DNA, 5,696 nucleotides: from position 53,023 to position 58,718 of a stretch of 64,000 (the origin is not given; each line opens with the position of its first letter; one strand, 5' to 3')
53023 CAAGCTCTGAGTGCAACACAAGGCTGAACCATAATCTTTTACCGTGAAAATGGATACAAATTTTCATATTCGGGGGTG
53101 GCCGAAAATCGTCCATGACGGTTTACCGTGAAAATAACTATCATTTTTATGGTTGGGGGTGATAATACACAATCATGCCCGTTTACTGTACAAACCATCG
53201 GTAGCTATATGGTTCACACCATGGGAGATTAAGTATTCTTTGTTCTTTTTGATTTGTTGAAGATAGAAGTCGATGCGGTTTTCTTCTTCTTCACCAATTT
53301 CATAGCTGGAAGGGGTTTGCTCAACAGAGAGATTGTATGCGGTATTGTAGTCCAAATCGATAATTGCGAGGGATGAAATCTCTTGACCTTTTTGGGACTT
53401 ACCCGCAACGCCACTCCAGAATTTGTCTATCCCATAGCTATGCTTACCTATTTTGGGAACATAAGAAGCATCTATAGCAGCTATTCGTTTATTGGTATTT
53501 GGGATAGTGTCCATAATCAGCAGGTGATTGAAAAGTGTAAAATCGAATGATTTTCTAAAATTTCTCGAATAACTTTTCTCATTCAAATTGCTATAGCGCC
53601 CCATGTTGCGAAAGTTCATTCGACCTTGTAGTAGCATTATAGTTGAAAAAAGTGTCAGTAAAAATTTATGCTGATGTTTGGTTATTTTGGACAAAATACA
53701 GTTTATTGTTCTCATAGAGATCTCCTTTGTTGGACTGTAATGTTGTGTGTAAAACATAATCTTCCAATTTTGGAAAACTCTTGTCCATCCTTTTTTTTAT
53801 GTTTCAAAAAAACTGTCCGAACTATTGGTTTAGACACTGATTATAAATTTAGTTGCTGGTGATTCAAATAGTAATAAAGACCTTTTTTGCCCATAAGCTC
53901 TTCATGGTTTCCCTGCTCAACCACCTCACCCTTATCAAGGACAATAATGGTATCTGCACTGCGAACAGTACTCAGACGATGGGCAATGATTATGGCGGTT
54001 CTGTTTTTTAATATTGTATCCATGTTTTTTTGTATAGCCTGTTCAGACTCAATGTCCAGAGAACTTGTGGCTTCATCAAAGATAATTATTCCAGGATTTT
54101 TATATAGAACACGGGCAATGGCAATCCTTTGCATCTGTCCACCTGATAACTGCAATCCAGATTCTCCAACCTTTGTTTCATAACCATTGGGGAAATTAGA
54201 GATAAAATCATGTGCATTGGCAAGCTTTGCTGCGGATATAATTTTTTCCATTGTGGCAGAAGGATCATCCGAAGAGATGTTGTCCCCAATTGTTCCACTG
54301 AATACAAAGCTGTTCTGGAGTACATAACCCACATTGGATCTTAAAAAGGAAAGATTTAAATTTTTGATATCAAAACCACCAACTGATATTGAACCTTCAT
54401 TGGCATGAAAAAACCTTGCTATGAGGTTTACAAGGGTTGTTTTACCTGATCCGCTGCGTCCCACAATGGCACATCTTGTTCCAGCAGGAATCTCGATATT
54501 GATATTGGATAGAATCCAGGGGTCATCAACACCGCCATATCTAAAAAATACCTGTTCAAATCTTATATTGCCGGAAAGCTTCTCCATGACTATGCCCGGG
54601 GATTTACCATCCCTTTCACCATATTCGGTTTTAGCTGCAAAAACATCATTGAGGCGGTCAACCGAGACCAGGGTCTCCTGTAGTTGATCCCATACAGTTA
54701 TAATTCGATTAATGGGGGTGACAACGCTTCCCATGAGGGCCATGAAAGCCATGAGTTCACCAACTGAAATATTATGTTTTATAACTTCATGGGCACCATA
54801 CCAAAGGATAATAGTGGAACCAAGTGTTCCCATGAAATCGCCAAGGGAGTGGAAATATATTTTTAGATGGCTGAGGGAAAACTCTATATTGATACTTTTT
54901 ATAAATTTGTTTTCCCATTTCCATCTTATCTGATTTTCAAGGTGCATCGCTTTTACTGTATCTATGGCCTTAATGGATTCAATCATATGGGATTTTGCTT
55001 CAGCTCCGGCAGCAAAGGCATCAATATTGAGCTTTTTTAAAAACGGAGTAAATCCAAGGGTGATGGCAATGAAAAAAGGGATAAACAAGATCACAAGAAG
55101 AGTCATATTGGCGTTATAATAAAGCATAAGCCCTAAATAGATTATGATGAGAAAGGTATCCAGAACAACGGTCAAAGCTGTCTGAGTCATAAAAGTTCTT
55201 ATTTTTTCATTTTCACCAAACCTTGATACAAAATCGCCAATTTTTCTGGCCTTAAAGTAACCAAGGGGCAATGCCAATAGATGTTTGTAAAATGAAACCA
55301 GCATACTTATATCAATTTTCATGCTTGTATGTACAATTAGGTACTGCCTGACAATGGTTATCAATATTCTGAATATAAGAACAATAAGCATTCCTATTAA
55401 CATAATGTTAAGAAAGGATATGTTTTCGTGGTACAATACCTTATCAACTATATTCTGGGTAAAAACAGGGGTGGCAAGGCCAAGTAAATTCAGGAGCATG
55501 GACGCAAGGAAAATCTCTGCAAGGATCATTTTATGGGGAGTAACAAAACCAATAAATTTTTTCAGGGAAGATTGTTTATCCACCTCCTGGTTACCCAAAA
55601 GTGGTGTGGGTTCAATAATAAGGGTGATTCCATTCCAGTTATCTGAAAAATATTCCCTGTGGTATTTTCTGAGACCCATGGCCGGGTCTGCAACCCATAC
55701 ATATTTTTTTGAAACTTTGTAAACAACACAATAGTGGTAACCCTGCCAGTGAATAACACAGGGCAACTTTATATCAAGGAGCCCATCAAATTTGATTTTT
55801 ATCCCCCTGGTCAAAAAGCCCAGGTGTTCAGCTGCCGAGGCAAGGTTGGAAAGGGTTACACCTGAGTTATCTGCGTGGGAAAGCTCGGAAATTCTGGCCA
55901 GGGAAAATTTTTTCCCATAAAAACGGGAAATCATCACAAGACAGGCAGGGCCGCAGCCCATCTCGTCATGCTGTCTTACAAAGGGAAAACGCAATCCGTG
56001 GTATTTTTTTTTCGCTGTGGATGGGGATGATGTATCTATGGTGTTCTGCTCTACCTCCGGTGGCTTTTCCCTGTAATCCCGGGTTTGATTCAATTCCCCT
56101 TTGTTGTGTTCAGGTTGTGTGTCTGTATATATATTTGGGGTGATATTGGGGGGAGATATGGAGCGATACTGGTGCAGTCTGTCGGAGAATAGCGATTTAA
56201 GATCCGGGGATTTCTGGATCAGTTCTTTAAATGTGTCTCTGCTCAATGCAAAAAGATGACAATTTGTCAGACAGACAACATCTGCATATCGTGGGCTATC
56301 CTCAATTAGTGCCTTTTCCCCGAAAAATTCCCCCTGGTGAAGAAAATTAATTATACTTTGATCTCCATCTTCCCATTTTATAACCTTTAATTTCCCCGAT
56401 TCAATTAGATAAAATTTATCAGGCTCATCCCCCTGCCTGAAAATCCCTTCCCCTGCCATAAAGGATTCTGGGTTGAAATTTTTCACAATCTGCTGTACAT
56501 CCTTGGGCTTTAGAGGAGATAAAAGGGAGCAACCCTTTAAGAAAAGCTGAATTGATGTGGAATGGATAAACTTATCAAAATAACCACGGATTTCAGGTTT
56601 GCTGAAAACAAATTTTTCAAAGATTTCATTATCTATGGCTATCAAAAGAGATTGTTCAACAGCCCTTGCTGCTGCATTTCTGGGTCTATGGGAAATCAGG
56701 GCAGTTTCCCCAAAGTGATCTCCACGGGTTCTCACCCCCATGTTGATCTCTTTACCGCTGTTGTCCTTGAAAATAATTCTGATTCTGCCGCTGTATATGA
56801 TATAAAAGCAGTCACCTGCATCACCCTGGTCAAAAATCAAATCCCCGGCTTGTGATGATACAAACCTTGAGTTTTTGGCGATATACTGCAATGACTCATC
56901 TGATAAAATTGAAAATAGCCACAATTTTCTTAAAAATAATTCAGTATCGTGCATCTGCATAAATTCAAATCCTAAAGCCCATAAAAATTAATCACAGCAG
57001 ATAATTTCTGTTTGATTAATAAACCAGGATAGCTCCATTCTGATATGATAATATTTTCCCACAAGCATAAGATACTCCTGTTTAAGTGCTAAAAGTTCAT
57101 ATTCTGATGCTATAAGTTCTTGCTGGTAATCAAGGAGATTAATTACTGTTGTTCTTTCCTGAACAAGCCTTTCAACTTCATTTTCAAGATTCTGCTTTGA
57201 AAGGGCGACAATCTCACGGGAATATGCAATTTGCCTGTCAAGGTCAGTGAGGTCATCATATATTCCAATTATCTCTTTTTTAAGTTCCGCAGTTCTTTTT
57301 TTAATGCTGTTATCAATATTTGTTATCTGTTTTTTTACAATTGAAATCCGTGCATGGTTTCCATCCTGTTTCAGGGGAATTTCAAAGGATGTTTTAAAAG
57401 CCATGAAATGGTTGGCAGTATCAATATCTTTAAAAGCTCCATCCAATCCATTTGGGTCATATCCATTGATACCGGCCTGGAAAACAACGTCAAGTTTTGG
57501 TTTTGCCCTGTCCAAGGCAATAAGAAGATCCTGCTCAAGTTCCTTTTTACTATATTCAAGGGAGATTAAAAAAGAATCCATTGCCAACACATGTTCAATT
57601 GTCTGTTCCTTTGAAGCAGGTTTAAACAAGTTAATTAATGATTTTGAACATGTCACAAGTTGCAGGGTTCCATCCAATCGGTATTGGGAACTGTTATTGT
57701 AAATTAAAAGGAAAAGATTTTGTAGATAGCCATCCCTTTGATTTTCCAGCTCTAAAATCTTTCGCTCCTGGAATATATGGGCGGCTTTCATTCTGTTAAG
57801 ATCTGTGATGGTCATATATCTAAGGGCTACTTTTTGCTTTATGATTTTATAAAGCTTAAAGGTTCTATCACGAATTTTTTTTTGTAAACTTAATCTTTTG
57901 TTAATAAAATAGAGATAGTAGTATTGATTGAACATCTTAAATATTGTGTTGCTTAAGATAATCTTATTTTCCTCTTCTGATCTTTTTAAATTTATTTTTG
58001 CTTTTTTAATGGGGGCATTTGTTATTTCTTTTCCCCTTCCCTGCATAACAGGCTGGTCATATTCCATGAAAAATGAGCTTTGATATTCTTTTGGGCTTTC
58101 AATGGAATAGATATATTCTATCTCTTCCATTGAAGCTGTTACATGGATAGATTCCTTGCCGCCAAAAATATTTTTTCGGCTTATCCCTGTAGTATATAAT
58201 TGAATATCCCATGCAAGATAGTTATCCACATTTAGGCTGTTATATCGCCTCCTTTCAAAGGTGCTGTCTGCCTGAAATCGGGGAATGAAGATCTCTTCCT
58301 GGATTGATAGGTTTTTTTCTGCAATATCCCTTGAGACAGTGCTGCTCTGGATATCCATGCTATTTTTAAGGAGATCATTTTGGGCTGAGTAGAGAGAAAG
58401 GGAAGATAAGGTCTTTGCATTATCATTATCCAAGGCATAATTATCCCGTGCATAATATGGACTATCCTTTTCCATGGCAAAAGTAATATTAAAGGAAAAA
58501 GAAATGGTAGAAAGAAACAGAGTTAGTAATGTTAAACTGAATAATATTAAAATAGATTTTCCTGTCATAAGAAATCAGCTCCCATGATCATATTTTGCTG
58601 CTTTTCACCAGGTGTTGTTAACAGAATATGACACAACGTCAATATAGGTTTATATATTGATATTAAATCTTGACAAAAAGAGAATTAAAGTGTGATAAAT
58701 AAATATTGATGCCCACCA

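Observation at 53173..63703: Candidate undescribed double-glycine peptide system: cNMP-gated PCAT, TolC-like and HlyD proteins, GG-leader precursor, unknown Cys-rich protein and two parvulin/SurA-like genes, next to an IS remnant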

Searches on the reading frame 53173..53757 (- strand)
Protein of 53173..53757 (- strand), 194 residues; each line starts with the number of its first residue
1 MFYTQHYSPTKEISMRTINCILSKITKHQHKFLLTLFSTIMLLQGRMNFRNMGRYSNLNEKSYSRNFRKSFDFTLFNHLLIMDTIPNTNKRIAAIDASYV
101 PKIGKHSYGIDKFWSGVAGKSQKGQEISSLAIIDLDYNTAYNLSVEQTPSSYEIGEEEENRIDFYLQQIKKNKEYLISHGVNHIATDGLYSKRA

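Call 3: search_protein_families(library=pfam, proteins=[window:53173-53757:-], max_evalue=0.1)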
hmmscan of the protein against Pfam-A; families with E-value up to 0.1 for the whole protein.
window:53173-53757:- (194 aa): 1 family
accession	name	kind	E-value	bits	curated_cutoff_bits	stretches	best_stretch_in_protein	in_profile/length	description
PF13546.12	DDE_5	-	7.2e-08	32.7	27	1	30-133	12-120/272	DDE superfamily endonuclease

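Call 4: search_protein_families(library=ncbifam, proteins=[window:53173-53757:-], max_evalue=0.1)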
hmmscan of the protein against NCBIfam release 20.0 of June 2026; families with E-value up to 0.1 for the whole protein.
window:53173-53757:- (194 aa): 1 family
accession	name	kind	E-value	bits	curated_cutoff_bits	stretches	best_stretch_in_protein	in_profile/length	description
NF033540.2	transpos_IS701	equivalog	4.6e-05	22.9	150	1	87-134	79-126/363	IS701 family transposase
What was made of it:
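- Checked: IS remnant, 53173-53757(-): DDE_5 / IS701 hit that covers only part of the profile (calls 3, 4).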

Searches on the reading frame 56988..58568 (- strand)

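Call 3: search_protein_families(library=pfam, proteins=[window:56988-58568:-], max_evalue=0.1)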
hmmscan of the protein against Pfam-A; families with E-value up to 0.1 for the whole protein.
window:56988-58568:- (526 aa): 1 family
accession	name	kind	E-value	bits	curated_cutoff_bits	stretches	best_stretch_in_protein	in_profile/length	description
PF02321.23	OEP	-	2.4e-17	63.8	22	2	322-506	3-182/187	Outer membrane efflux protein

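Call 4: search_protein_families(library=ncbifam, proteins=[window:56988-58568:-], max_evalue=0.1)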
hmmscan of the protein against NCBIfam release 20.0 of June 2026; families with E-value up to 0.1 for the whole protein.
window:56988-58568:- (526 aa): 0 families
